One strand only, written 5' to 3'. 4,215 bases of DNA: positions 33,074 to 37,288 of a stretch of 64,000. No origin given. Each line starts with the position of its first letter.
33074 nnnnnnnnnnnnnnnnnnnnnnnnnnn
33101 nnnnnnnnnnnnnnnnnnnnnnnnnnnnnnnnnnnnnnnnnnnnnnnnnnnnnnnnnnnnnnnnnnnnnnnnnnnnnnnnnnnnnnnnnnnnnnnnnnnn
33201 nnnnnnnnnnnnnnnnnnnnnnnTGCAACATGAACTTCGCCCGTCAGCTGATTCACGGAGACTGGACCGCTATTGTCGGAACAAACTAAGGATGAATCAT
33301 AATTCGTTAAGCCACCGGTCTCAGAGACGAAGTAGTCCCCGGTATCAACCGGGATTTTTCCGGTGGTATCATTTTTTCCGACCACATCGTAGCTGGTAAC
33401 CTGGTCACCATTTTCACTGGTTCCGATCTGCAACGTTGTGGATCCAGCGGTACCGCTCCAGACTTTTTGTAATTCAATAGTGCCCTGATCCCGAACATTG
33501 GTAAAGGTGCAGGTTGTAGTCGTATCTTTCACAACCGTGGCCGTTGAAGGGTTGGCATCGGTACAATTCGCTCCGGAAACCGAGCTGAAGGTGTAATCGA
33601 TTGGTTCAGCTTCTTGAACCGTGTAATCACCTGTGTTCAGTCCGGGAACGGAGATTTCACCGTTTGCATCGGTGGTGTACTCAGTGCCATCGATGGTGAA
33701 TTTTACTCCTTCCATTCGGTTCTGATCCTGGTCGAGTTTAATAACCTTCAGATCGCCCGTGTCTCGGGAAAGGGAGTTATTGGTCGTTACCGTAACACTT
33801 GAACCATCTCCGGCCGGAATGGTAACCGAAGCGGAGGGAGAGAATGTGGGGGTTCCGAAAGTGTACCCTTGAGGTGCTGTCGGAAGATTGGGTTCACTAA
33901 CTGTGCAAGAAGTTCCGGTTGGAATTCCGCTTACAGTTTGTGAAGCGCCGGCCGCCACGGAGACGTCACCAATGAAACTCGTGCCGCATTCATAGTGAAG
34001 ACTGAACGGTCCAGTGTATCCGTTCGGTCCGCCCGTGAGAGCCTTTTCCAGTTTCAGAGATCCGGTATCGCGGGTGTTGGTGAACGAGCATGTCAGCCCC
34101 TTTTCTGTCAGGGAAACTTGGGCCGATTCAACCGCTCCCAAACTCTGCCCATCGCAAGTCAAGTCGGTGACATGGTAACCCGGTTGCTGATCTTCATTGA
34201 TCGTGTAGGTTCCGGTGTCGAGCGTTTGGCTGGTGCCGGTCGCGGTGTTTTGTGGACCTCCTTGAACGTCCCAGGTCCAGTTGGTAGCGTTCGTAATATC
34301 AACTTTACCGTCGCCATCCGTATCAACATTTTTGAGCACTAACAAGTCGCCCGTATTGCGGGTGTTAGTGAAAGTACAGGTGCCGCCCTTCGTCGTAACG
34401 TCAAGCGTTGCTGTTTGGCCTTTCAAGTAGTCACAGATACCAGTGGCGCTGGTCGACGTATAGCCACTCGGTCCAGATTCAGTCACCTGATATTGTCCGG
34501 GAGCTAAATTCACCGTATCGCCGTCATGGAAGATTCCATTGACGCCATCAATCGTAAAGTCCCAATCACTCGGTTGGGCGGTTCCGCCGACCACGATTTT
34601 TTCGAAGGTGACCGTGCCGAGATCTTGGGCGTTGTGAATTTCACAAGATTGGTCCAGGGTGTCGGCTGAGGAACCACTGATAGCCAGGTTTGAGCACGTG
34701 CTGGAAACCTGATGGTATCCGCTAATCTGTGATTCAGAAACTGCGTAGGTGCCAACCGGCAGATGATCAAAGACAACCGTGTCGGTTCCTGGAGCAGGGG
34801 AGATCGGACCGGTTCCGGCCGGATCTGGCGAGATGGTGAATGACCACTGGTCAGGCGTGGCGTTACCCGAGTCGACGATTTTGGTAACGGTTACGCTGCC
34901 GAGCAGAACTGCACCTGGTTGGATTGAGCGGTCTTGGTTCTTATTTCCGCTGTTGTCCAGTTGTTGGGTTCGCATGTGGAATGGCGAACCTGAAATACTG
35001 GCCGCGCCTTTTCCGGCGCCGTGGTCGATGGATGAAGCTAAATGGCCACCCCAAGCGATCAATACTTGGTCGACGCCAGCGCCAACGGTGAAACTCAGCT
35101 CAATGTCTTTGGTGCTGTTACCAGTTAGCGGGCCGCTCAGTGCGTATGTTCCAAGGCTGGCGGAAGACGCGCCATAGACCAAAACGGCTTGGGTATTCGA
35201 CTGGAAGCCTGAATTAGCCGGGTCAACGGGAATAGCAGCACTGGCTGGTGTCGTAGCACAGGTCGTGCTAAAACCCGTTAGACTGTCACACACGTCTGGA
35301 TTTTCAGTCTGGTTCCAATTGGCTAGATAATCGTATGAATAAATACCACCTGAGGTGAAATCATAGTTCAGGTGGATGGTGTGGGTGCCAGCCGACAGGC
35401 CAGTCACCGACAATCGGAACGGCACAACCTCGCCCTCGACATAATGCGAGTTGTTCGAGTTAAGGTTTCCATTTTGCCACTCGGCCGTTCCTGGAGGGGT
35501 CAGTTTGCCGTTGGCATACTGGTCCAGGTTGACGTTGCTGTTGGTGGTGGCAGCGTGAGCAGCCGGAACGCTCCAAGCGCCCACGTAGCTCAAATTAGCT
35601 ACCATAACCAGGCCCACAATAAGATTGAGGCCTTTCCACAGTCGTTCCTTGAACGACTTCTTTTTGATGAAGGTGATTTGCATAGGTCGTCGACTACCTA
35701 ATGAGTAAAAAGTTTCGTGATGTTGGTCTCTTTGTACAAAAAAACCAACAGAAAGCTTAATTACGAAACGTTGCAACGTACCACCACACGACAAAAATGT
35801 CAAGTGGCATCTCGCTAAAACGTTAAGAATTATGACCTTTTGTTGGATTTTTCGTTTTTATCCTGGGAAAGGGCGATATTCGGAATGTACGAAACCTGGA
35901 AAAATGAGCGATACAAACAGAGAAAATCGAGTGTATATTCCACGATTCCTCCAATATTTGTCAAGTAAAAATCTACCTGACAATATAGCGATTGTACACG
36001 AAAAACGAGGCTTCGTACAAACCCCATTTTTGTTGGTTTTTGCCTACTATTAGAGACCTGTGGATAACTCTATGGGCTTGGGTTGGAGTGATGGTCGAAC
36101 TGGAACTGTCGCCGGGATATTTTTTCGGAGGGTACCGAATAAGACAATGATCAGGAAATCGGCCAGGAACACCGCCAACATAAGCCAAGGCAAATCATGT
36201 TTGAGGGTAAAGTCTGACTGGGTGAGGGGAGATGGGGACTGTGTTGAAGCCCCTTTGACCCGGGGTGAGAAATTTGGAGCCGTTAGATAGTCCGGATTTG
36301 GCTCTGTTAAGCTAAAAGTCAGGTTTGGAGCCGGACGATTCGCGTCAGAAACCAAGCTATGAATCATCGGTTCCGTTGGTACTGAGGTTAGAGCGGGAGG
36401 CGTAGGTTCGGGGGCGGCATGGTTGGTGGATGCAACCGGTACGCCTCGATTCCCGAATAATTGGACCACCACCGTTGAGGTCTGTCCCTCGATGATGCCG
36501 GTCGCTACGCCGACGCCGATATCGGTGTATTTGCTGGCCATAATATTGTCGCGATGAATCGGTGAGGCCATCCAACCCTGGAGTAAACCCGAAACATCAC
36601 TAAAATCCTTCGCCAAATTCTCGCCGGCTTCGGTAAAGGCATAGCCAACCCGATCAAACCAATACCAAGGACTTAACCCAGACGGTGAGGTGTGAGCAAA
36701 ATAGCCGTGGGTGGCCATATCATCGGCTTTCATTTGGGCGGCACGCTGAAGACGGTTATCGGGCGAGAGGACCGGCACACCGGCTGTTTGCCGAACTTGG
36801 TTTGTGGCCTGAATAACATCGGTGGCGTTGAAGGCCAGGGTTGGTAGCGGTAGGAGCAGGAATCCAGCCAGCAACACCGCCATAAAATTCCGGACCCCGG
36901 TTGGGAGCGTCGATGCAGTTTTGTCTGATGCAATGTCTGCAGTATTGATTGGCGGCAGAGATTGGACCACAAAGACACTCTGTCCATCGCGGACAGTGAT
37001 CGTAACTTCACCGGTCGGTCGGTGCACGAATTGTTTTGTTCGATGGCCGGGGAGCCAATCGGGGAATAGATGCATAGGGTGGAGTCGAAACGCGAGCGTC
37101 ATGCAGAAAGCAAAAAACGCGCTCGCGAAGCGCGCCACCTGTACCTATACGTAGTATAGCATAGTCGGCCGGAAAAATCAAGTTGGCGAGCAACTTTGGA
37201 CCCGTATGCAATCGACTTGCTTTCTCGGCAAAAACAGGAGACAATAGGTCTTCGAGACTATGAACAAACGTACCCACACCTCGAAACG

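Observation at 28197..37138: Surface-protein operon: giant LAxTG adhesin, sortase, Ig-like membrane protein, with adjacent CAP-domain protein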

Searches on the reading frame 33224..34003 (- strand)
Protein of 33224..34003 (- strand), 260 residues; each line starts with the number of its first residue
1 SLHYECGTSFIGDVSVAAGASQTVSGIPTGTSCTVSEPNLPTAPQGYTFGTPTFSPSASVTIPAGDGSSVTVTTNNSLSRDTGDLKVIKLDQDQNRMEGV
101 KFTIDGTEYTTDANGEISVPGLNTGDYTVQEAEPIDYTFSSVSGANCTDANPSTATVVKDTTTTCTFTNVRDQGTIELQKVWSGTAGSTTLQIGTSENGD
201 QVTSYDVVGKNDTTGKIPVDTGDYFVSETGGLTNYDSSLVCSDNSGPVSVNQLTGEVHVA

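Call 54: search_protein_families(library=pfam, max_evalue=0.001, proteins=[window:33224-34003:-])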
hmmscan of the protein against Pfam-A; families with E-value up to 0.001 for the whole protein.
seq(260 aa): 4 families
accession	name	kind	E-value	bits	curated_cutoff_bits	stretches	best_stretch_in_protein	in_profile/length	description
PF19407.5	DUF5979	-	3.2e-11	44.2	25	1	2-76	23-101/104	Domain of unknown function (DUF5979)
PF17802.7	SpaA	-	4.4e-10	40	23.1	1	83-140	1-68/91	Prealbumin-like fold domain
PF24547.1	DUF7601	-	4.7e-08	34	27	0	71-171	23-116/116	Domain of unknown function (DUF7601)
PF17210.9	SdrD_B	-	0.00065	20.3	29.7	1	101-169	28-101/112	SdrD B-like domain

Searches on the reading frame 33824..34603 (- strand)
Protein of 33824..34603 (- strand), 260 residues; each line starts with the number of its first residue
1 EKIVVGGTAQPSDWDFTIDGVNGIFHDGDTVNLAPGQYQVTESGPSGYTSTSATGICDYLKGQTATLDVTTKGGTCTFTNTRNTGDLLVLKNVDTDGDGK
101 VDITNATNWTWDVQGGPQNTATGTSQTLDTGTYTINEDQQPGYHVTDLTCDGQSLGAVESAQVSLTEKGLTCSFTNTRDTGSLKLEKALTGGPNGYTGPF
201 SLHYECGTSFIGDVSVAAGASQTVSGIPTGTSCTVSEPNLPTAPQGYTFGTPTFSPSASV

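Call 54: search_protein_families(library=pfam, max_evalue=0.001, proteins=[window:33824-34603:-])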
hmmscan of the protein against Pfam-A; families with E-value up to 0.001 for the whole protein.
seq(260 aa): 5 families
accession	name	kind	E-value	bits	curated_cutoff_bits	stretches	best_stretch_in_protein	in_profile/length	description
PF19407.5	DUF5979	-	2.5e-12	47.8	25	1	184-255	2-81/104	Domain of unknown function (DUF5979)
PF19403.5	SpaA_2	-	2.7e-10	41.1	25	2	85-166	4-87/96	Prealbumin-like fold domain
PF24547.1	DUF7601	-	1.7e-07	32.2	27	0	214-251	58-91/116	Domain of unknown function (DUF7601)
PF24514.1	SpaA_4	-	4.5e-06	27.9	27.3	1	104-178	23-107/107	Prealbumin-like fold domain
PF05738.19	Cna_B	-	0.00087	20.1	22.3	0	98-146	33-76/87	Cna protein B-type domain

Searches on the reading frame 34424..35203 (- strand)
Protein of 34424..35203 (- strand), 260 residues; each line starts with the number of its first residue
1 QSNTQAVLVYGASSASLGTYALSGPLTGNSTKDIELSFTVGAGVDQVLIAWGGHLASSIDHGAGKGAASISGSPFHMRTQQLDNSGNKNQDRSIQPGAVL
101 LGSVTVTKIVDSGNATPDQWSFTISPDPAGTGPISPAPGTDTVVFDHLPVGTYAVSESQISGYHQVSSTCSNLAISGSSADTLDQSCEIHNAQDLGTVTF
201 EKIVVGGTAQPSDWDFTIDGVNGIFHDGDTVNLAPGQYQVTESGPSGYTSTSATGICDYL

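Call 54: search_protein_families(library=pfam, max_evalue=0.001, proteins=[window:34424-35203:-])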
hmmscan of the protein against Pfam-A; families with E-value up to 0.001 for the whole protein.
seq(260 aa): 3 families
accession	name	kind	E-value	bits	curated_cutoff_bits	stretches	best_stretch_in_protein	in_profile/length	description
PF19403.5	SpaA_2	-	1.4e-12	48.4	25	2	104-178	6-82/96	Prealbumin-like fold domain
PF17802.7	SpaA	-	0.00027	21.5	23.1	0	142-175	43-76/91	Prealbumin-like fold domain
PF19407.5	DUF5979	-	0.00028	21.9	25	0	104-169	1-79/104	Domain of unknown function (DUF5979)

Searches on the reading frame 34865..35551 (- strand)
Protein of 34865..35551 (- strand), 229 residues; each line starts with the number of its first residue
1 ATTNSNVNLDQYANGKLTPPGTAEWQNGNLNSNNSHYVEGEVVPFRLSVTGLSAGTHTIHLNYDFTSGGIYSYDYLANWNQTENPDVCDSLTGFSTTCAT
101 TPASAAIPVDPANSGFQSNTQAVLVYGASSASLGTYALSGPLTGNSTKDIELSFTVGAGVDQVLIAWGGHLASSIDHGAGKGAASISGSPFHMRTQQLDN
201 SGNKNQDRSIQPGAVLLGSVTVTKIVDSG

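Call 58: fold_search(model_id=the predicted structure, library=pdb)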
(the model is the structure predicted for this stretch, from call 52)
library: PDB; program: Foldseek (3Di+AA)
matches with E <= 10: 1005; with E <= 0.001: 0
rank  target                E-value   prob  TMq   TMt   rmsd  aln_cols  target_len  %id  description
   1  2x9z                  3.6e-03  0.85  0.28  0.25   8.4       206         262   14  STRUCTURE OF THE PILUS BACKBONE (RRGB) FROM STREPTOCOCCUS PNEUMONIAE (released 2010-06-30)
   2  7ulo_B                5.6e-03  0.44  0.24  0.26  13.5       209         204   10  Potato leafroll virus N-terminal readthrough domain (released 2022-11-02)
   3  4mmz_A                1.5e-02  0.51  0.26  0.09  12.8       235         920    8  Integrin AlphaVBeta3 ectodomain bound to an antagonistic tenth domain of Fibronectin (released 2014-03-26)
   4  7lo8_H                1.8e-02  0.06  0.10  0.10  23.6       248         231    8  NorA in complex with Fab36 (released 2022-04-20)
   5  5k39_A                2.4e-02  0.33  0.22  0.28  13.1       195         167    8  THE TYPE II COHESIN DOCKERIN COMPLEX FROM CLOSTRIDIUM THERMOCELLUM (released 2017-03-29)
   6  6kgf_C                2.6e-02  0.63  0.27  0.38   9.1       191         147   10  Crystal structure of CaDoc0917(R16D)-CaCohA2 complex at pH 8.2 (released 2020-07-08)
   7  6kgc_A                2.7e-02  0.54  0.24  0.35  10.7       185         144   11  Crystal structure of CaDoc0917(R49D)-CaCohA2 complex at pH 5.4 (released 2020-07-08)
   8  7k7c_B                3.2e-02  0.69  0.27  0.15   8.7       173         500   11  Crystal structure of diphtheria toxin from crystals obtained at pH 5.5 (released 2020-11-18)
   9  8zdg_A                3.2e-02  0.54  0.28  0.09  13.1       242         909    7  Cryo-EM structure of the integrin avb3 with CWHM-12, conformation 1 (released 2025-10-22)
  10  8xei_A                3.4e-02  0.60  0.30  0.10  12.8       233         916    8  Cryo-EM structure of integrin ITGAV/ITGB3 complex, conformation 1 (released 2024-12-18)
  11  8g0g_A                3.6e-02  0.66  0.26  0.14   8.8       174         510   13  Crystal structure of diphtheria toxin H223Q/H257Q double mutant (pH 4.5) (released 2023-07-05)
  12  7k7b_B                3.6e-02  0.63  0.26  0.14   8.8       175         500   11  Crystal structure of diphtheria toxin from crystals obtained at pH 5.0 (released 2020-11-18)
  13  7k7b_A                3.8e-02  0.66  0.26  0.14   8.7       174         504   13  Crystal structure of diphtheria toxin from crystals obtained at pH 5.0 (released 2020-11-18)
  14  4ei0_B                4.1e-02  0.75  0.31  0.25   7.5       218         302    9  Crystal structure of a DUF4466 family protein (PARMER_03218) from Parabacteroides merdae ATCC 43184 at 2.00 A resoluti (released 2012-05-30)
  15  7k7d_B                4.1e-02  0.63  0.26  0.14   8.7       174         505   13  Crystal structure of diphtheria toxin from crystals obtained at pH 6.0 (released 2020-11-18)
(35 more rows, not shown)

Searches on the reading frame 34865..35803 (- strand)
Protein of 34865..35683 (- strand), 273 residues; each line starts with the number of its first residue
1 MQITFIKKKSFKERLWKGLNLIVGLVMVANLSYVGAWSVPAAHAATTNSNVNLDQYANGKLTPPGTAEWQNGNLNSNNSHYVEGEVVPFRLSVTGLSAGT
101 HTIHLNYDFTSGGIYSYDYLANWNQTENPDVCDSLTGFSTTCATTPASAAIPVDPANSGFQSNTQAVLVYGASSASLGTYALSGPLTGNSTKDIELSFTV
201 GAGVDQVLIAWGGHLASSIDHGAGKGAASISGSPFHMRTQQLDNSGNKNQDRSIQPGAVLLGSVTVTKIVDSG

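Call 36: search_protein_families(library=pfam, proteins=[window:34895-35551:-], max_evalue=10)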
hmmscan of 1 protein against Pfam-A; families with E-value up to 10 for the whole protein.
seq(219 aa): 1 family
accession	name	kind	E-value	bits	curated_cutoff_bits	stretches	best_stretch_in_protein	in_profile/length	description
PF16640.11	Big_3_5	-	4.8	8.3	35.5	1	16-63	26-69/88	Bacterial Ig-like domain (group 3)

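Call 37: search_solved_structures(query=window:34895-35551:-, max_evalue=10)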
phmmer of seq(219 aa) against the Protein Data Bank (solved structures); distinct sequences matched with E-value up to 10: 0.

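Call 40: find_homologous_proteins(query=window:34865-35683:-, max_evalue=0.001)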
Query seq(273 aa) (273 aa): 734 proteins with E <= 0.001 among 3112 candidates; the best 120 are listed.
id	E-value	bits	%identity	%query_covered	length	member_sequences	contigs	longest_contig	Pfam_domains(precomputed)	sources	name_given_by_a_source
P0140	5.5e-50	189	47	80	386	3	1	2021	-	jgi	jgi:hypothetical protein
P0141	8.7e-50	188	46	88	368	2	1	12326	-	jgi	jgi:hypothetical protein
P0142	2.5e-49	187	46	91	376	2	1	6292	-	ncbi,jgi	jgi:hypothetical protein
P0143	5.2e-49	186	43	81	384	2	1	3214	-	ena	-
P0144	7.6e-49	185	48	81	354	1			-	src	-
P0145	8.0e-49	185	43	81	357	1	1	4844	-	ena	-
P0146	1.0e-48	185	44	80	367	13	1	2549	-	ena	-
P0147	1.1e-48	185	47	77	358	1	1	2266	-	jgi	jgi:hypothetical protein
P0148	1.5e-48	184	46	89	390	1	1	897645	-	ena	-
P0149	3.9e-48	183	42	91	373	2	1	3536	-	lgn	-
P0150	5.3e-48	182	46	77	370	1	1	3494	-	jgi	jgi:hypothetical protein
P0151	6.2e-48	182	44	88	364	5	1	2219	-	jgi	jgi:hypothetical protein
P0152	6.8e-48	182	45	77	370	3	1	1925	-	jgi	jgi:hypothetical protein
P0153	8.0e-48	182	45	87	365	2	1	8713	-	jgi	jgi:hypothetical protein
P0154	8.3e-48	182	47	80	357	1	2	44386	-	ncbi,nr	ncbi:MAG: hypothetical protein H0U52_03185 [Chloroflexi bacterium]|nr:hypothetical protein [Chlorofl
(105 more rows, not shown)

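Call 52: predict_structure(alignment_id=A3)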
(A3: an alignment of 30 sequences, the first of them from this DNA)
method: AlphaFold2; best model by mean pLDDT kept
length: 229 residues; sequences in the alignment: 30
mean_pLDDT: 68.7   pTM: 0.73
mean pLDDT of the five models: 68.7, 66.1, 61.7, 58.1, 55.6
residues with pLDDT >= 90: 25; 70-90: 80; 50-70: 99; < 50: 25
segments of 3 or more residues with pLDDT < 50: 187-189, 212-229
pLDDT, mean of each block of 10 residues (from residue 1): 67 66 70 64 83 90 71 61 60 62 84 58 89 88 78 92 85 57 53 65 60 39 33
secondary structure, 60 per line:
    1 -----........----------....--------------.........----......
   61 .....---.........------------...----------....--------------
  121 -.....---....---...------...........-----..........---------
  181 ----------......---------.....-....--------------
elements in order: E6-13 E24-27 E42-50 E55-65 H69-72 E73-77 E103-106 E122-126 E130-133 E137-139 E146-156 E162-171 E191-196 E206-210 H212-215

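Call 54: search_protein_families(library=pfam, max_evalue=0.001, proteins=[window:35024-35803:-])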
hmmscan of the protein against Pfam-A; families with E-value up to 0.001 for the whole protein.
seq(260 aa): 0 families

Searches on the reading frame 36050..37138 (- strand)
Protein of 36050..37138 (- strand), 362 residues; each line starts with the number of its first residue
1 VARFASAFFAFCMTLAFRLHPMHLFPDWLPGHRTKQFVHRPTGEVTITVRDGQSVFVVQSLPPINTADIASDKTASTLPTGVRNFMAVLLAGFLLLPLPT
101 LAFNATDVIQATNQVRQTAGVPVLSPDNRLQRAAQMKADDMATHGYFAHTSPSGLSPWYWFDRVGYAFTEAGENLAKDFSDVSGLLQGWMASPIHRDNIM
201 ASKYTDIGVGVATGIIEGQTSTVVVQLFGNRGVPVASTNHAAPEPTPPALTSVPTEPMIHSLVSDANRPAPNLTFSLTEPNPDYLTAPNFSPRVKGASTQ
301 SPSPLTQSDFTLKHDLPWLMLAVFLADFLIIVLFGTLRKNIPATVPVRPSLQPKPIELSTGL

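Call 3: search_protein_families(library=pfam, proteins=[window:36050-37138:-], max_evalue=0.01)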
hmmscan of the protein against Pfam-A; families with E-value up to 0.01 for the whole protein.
window:36050-37138:- (362 aa): 1 family
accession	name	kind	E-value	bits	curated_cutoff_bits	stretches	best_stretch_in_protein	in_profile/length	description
PF00188.32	CAP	-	3.9e-19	70.1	21.1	1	110-214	2-105/117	Cysteine-rich secretory protein family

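Call 4: search_protein_families(library=ncbifam, proteins=[window:36050-37138:-], max_evalue=0.01)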
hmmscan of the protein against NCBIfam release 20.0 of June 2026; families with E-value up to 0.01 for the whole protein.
window:36050-37138:- (362 aa): 2 families
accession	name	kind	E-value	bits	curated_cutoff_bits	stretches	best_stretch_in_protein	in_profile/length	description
TIGR02909.1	spore_YkwD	subfamily_domain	2.5e-28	98.5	171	1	106-228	6-125/127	uncharacterized protein, YkwD family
NF052539.1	DivAsocLipDalA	equivalog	3e-14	53.2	200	1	107-211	50-154/169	divisome-associated lipoprotein DalA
